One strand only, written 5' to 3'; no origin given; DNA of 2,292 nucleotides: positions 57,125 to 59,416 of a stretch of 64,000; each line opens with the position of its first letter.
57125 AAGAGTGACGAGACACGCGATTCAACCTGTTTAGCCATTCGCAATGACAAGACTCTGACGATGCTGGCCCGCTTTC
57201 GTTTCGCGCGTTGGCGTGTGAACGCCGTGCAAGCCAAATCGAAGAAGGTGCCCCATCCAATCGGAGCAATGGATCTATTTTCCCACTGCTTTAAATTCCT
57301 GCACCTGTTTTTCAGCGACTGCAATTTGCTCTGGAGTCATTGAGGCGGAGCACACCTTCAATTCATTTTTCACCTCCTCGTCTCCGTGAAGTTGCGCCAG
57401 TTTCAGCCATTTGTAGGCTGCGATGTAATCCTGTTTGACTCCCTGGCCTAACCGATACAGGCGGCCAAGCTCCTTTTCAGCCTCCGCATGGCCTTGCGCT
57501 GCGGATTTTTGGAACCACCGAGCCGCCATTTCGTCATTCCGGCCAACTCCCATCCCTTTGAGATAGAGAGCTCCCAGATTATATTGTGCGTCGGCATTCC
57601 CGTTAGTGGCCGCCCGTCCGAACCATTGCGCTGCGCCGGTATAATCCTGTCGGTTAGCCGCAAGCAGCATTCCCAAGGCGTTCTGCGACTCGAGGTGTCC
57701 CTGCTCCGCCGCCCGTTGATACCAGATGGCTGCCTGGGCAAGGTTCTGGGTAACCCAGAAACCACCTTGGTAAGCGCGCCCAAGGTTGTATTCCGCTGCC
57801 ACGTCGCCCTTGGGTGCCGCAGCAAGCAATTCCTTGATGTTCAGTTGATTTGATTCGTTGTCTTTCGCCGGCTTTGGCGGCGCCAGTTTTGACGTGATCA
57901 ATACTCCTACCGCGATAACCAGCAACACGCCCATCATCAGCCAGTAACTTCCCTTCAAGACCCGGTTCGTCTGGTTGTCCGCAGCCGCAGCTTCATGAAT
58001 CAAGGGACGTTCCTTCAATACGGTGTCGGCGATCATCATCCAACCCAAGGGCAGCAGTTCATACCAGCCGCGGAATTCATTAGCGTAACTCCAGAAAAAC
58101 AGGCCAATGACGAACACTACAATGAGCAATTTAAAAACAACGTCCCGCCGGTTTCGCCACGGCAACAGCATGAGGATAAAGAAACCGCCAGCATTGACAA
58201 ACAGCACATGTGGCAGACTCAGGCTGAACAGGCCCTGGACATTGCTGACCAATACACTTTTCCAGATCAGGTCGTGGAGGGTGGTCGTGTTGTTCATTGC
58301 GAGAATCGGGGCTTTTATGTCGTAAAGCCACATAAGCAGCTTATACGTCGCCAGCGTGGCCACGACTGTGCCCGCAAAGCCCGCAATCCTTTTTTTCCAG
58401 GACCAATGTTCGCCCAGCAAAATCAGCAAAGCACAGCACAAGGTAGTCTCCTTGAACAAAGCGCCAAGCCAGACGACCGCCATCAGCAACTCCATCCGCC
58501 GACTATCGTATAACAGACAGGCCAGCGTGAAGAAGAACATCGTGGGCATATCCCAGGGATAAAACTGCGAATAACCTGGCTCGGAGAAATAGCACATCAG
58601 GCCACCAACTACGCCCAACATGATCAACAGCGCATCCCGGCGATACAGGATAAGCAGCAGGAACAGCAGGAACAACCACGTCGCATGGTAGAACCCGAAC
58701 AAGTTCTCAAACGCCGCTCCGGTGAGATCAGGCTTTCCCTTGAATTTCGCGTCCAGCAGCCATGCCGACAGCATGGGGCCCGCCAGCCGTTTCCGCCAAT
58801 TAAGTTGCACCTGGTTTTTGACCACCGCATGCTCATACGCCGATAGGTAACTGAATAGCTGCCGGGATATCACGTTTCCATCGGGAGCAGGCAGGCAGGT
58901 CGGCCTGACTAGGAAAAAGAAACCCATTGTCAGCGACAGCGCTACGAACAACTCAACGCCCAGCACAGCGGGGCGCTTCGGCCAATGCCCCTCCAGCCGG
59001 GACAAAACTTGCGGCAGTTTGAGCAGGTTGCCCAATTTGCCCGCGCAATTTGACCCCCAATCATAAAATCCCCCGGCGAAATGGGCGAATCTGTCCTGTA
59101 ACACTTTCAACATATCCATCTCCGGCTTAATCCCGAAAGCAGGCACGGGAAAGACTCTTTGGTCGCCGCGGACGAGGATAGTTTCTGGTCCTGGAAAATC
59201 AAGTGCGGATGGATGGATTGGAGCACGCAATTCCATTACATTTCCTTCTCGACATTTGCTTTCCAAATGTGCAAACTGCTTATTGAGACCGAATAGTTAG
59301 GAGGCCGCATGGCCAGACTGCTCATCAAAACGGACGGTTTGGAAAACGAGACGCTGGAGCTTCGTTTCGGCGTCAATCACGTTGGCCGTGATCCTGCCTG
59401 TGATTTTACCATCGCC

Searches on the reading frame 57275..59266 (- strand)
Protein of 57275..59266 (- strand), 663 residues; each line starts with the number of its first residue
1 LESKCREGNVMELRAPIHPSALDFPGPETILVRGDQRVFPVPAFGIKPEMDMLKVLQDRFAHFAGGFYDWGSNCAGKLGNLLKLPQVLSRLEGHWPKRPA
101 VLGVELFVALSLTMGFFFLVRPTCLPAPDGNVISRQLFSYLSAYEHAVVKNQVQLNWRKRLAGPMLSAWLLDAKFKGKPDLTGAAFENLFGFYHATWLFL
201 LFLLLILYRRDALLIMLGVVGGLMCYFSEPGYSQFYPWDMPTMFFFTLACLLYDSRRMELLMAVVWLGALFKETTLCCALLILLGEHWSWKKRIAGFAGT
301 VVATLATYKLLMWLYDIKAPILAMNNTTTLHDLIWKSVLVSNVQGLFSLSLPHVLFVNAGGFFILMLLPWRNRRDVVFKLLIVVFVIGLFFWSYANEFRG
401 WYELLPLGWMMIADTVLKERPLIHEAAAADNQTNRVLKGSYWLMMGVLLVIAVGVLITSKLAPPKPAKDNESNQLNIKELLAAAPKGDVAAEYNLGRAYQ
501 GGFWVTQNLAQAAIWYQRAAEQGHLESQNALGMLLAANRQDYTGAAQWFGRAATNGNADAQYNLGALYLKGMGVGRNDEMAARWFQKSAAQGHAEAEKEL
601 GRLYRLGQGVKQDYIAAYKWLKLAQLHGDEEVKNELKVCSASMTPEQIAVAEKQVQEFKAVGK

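Call 8: search_protein_families(library=pfam, proteins=[window:57275-59266:-], max_evalue=0.01)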
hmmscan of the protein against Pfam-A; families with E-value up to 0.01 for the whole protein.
window:57275-59266:- (663 aa): 2 families
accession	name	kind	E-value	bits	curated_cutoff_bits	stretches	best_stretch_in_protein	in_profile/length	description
PF08238.18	Sel1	-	4.2e-26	90.9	30.7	3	558-593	1-36/36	Sel1 repeat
PF23310.1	TPR_27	-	0.0024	18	27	0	507-541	43-77/110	Plant tetratrico peptide repeats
